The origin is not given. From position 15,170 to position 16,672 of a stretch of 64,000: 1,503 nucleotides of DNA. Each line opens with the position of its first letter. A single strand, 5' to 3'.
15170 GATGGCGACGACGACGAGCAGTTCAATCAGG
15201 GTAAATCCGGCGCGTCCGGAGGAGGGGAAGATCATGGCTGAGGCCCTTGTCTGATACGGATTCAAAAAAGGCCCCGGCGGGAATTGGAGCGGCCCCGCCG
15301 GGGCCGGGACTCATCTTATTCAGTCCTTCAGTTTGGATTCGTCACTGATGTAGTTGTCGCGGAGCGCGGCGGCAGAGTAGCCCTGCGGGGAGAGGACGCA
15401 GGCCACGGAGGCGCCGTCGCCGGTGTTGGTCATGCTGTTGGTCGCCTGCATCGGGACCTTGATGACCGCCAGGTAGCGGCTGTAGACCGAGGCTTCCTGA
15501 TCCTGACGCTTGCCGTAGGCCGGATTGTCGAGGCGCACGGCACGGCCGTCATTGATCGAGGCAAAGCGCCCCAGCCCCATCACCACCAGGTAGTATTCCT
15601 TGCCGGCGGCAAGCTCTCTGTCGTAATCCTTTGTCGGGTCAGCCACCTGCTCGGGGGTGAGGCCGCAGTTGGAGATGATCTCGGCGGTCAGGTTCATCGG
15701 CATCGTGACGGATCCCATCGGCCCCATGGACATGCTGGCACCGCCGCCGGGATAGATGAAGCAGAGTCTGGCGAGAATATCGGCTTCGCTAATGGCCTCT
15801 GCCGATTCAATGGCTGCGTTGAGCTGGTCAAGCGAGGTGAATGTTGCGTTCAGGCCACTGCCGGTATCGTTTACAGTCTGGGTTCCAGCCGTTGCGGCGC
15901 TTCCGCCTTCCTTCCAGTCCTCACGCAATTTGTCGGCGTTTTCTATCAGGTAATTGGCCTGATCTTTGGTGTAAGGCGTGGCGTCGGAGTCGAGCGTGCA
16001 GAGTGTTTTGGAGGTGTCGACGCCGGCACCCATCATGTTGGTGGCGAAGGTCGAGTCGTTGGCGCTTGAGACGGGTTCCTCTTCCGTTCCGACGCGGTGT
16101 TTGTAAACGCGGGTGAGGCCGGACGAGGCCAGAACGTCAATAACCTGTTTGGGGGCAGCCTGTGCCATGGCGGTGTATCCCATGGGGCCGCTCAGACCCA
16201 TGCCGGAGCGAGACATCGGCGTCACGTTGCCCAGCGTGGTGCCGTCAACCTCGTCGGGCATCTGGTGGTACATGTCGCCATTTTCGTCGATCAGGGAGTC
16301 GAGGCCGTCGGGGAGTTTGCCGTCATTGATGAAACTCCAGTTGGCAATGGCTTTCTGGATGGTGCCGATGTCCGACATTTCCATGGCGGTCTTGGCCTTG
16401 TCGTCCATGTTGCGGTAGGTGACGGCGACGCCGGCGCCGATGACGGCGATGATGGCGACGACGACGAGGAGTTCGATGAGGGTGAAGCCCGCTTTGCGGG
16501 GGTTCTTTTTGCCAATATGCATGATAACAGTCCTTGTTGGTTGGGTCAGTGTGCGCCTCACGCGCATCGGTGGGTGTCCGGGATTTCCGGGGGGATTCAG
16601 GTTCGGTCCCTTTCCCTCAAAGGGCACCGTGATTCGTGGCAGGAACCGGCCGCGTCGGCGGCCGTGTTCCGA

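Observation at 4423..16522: Compact 11-gene type IV pilus-like operon with giant prepilins, fused PilM/N-like protein, pilotin and PilT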

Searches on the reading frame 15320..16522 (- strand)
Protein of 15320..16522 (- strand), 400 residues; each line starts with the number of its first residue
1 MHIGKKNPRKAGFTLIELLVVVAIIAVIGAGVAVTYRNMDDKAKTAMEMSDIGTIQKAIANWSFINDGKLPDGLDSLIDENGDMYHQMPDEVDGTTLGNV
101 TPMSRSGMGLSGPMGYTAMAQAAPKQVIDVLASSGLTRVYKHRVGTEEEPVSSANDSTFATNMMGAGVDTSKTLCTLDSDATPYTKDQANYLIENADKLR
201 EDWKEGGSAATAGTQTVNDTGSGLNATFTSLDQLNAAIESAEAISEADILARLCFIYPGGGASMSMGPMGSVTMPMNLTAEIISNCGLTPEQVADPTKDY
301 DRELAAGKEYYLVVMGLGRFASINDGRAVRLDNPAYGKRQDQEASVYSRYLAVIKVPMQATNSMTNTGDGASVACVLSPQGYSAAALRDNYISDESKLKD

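Call 5: search_protein_families(library=pfam, proteins=[window:15320-16522:-], max_evalue=0.1)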
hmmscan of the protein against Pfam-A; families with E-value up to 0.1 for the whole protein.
window:15320-16522:- (400 aa): 1 family
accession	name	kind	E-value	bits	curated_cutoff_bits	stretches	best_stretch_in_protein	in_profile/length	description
PF07963.17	N_methyl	-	1.1e-08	34.8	21.2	1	9-32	3-26/27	Prokaryotic N-terminal methylation motif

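Call 6: search_protein_families(library=ncbifam, proteins=[window:15320-16522:-], max_evalue=0.1)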
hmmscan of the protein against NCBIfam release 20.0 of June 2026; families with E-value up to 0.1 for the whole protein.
window:15320-16522:- (400 aa): 12 families
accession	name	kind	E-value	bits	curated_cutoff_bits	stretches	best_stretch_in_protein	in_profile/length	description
TIGR01710.1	typeII_sec_gspG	equivalog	7.6e-07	29.2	88.85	1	12-71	2-60/134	type II secretion system major pseudopilin GspG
TIGR02532.1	IV_pilin_GFxxxE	domain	8.9e-07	28.5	16.3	1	11-32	2-23/24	prepilin-type N-terminal cleavage/methylation domain-containing protein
NF041775.1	typeIV_PilA_Myxo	equivalog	4.1e-06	26.9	400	1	1-36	1-36/214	type IV pilin protein PilA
TIGR01708.2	typeII_sec_gspH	equivalog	7.4e-06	26.1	80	1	11-43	2-34/169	type II secretion system minor pseudopilin GspH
NF007862.0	PRK10574.1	equivalog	3.9e-05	23.8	138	1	10-44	4-38/145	prepilin peptidase-dependent pilin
NF007800.0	PRK10506.1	equivalog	0.0017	18.2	158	1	7-62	5-63/163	prepilin peptidase-dependent protein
TIGR02596.1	TIGR02596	subfamily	0.0044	17.1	70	1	13-30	1-18/196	Verru_Chthon cassette protein D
NF040999.1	pilin_ComGC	equivalog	0.0058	16.8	75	1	11-28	2-19/84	competence type IV pilus major pilin ComGC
TIGR01707.1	gspI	equivalog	0.017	15.6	44.35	1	12-35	1-24/101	type II secretion system minor pseudopilin GspI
TIGR01711.1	gspJ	equivalog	0.021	14.6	64.85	1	11-41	1-28/192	type II secretion system minor pseudopilin GspJ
NF041013.1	T4P_ComGE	equivalog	0.079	13.1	49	0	11-28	4-21/83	competence type IV pilus minor pilin ComGE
TIGR02599.1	TIGR02599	subfamily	0.088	12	256.5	0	12-28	1-17/361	Verru_Chthon cassette protein C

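Call 10: search_solved_structures(query=window:15320-16522:-, max_evalue=10)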
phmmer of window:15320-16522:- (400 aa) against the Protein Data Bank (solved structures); distinct sequences matched with E-value up to 10: 15.
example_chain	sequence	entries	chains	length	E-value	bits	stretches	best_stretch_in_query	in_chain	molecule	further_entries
7tgg_A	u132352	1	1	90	0.00092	21.5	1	9-69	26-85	Geopilin domain 1 protein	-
8tob_GA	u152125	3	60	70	0.0017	20.6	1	14-69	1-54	Fimbrial protein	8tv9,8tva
9egp_A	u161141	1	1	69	0.0025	20.1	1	8-53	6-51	Geopilin domain 1 protein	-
9laa_A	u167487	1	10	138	0.01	18.1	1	5-40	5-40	Type IV pilin protein PilA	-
1ay2_A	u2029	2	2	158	0.014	17.7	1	13-75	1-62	TYPE 4 PILIN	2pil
2hi2_A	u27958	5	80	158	0.014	17.6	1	13-75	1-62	Fimbrial protein | PilA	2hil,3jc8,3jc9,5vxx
2m7g_A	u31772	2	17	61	0.026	16.8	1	13-69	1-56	Geopilin domain 1 protein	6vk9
9lab_B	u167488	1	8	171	0.046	15.9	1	9-57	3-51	MSHA major pilin subunit MshA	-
8p3b_A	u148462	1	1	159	0.057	15.6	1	13-85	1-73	Fimbrial protein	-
9iuf_A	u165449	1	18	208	0.075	15.2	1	14-73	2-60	CFA/III pilin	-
1oqw_A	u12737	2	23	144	0.079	15.2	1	13-60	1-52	Fimbrial protein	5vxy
5kua_A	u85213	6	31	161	0.09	15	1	13-73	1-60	pilin | Neisseria meningitidis PilE variant SB-GATDH | Neisseria meningitidis PilE, SB-DATDH variant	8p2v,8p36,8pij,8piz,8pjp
8tum_e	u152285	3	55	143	0.25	13.5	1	13-58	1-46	Type IV major pilin protein PilA | Pilin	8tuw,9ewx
8uhf_A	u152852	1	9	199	0.33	13.1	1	14-60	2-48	Toxin co-regulated pilin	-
8pfb_G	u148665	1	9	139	0.41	12.8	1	13-62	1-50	Type IV pilin PilE1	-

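Call 19: find_homologous_proteins(query=window:15320-16522:-)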
Query window:15320-16522:- (400 aa): 144 proteins with E <= 0.001 among 8000 candidates; the best 120 are listed.
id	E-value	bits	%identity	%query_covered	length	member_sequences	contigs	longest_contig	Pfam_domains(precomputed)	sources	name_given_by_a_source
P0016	1.7e-260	881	100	100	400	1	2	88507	PF07963.18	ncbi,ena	-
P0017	3.6e-233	791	92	100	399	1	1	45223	PF07963.18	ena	-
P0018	3.0e-228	775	89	100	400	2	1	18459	PF07963.18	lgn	-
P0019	3.5e-225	765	89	100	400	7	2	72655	PF07963.18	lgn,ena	-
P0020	1.6e-219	746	86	100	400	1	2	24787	PF07963.18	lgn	-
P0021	8.7e-218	741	87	100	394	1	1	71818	PF07963.18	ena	-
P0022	1.9e-215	733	85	100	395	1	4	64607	PF07963.18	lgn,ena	-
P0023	2.1e-209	713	82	100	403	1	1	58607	PF07963.18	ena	-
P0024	7.5e-209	711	83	100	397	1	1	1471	PF07963.18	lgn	-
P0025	7.6e-207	705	83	100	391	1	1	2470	PF07963.18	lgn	-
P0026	1.3e-197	674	79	100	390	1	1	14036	PF07963.18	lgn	-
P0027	9.9e-187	638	77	99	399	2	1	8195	PF07963.18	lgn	-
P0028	1.2e-171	589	73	99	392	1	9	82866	PF07963.18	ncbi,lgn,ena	-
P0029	3.0e-170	584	72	99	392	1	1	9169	PF07963.18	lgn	-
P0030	1.4e-167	575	70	99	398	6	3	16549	PF07963.18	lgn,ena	-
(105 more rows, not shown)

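Call 34: predict_structure(alignment_id=A2)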
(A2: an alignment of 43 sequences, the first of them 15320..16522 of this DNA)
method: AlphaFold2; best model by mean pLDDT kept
length: 400 residues; sequences in the alignment: 43
mean_pLDDT: 84.1   pTM: 0.75
mean pLDDT of the five models: 84.1, 82.3, 80.5, 80.2, 78.4
residues with pLDDT >= 90: 125; 70-90: 231; 50-70: 38; < 50: 6
segments of 3 or more residues with pLDDT < 50: 1-4
pLDDT, mean of each block of 10 residues (from residue 1): 50 79 91 85 87 89 86 92 91 88 89 93 88 86 84 88 79 74 65 90 84 86 83 78 69 92 89 89 94 94 93 93 71 75 88 90 62 92 87 81
secondary structure, 60 per line:
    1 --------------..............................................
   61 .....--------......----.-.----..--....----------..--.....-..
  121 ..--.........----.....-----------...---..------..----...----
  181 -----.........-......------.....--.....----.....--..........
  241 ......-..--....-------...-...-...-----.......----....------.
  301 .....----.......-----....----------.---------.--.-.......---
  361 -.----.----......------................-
elements in order: H15-65 E74-79 E95-98 H113-117 E119-122 H125-133 E138-142 E174-176 H186-194 H196-201 H208-212 E215-219 E224-228 H231-246 E252-255 E263-265 E271-273 H279-285 H300-305 E310-316 H322-325 E351-357 E372-377 H384-399

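Call 57: fold_search(model_id=the predicted structure, library=pdb)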
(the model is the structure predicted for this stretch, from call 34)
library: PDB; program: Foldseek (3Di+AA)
matches with E <= 10: 61; with E <= 0.001: 0
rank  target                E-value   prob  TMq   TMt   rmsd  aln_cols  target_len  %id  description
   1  9u3c_A                1.2e+00  0.01  0.08  0.07  24.7       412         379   13  Monomeric sarcosine oxidase from Bacillus sp. (SoxB) complexed with L-Proline (released 2025-09-24)
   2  1zov_B                1.3e+00  0.01  0.08  0.09  24.5       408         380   12  Crystal Structure of Monomeric Sarcosine Oxidase from Bacillus sp. NS-129 (released 2006-05-23)
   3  3qss_A                1.6e+00  0.01  0.08  0.08  22.5       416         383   11  Crystal structure for the MSOX.chloride.MTA ternary complex (released 2011-06-01)
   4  6k02_A                1.8e+00  0.01  0.07  0.09  23.2       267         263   10  Crystal structure of ceNAP1 core (released 2019-10-09)
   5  7tve_E                2.4e+00  0.02  0.08  0.07  12.8       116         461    9  ATP and DNA bound SMC5/6 core complex (released 2022-06-22)
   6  8xaa_B                2.4e+00  0.01  0.07  0.09  24.6       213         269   13  Structure of NAP1 in complex with H2A-H2B (released 2024-12-04)
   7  6qh2_MODEL_1_A        3.6e+00  0.02  0.08  0.18  15.7       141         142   18  Solution NMR ensemble for a chimeric KH-S1 domain construct of exosomal polynucleotide phosphrylase at 298K co (released 2019-04-10)
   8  9ln8_B                3.6e+00  0.01  0.07  0.08  24.8       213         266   12  Structure of NAP1 in complex with H2A.Z-H2B (released 2025-12-24)
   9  3bhk_A                3.6e+00  0.00  0.07  0.07  23.5       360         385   11  Crystal structure of R49K mutant of monomeric sarcosine oxidase crystallized in phosphate as precipitant (released 2008-02-26)
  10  6k0c_B                4.1e+00  0.01  0.07  0.08  24.6       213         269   13  Crystal structure of ceNAP1-H2A.Z-H2B complex (released 2019-10-09)
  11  6k09_B                4.3e+00  0.01  0.07  0.09  24.9       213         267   13  Crystal structure B of ceNAP1-H2A-H2B complex (released 2019-10-09)
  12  8xaa_G                4.3e+00  0.01  0.06  0.08  21.8       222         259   12  Structure of NAP1 in complex with H2A-H2B (released 2024-12-04)
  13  6k09_A                4.6e+00  0.01  0.07  0.09  24.8       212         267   13  Crystal structure B of ceNAP1-H2A-H2B complex (released 2019-10-09)
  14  8xaa_H                4.6e+00  0.01  0.06  0.08  23.2       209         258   12  Structure of NAP1 in complex with H2A-H2B (released 2024-12-04)
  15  2k8e_MODEL_1_A        4.9e+00  0.02  0.08  0.22  12.0       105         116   10  Solution NMR Structure of protein of unknown function yegP from E. coli. Ontario Center for Structural Proteom (released 2008-10-14)
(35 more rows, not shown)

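Call 71: list_cluster_members(proteins=[window:15320-16522:-, window:11994-13340:-, window:9701-11176:-, window:4423-5493:-, window:13345-14370:-, window:7961-8458:-])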
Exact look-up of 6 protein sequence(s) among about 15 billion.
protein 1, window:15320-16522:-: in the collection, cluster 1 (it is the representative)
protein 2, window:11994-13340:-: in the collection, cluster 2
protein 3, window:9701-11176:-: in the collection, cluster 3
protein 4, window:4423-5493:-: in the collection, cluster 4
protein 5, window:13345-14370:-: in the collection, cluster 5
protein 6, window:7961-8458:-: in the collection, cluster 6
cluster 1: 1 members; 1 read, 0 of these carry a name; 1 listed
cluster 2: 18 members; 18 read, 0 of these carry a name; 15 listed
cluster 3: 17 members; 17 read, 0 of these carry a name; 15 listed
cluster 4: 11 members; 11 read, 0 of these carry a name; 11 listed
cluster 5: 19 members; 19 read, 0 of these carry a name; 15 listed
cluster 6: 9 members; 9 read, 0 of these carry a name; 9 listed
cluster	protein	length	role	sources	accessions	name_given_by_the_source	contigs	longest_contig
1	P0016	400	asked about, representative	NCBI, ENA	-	-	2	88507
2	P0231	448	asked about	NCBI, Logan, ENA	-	-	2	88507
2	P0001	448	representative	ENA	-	-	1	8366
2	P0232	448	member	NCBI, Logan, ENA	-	-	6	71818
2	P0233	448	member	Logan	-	-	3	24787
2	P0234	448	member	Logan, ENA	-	-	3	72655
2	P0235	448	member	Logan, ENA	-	-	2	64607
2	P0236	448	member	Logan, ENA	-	-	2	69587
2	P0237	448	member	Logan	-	-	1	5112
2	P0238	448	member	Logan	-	-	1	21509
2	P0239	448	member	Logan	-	-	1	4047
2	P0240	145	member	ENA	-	-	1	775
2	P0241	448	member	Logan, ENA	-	-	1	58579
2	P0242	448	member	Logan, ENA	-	-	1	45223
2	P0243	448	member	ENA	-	-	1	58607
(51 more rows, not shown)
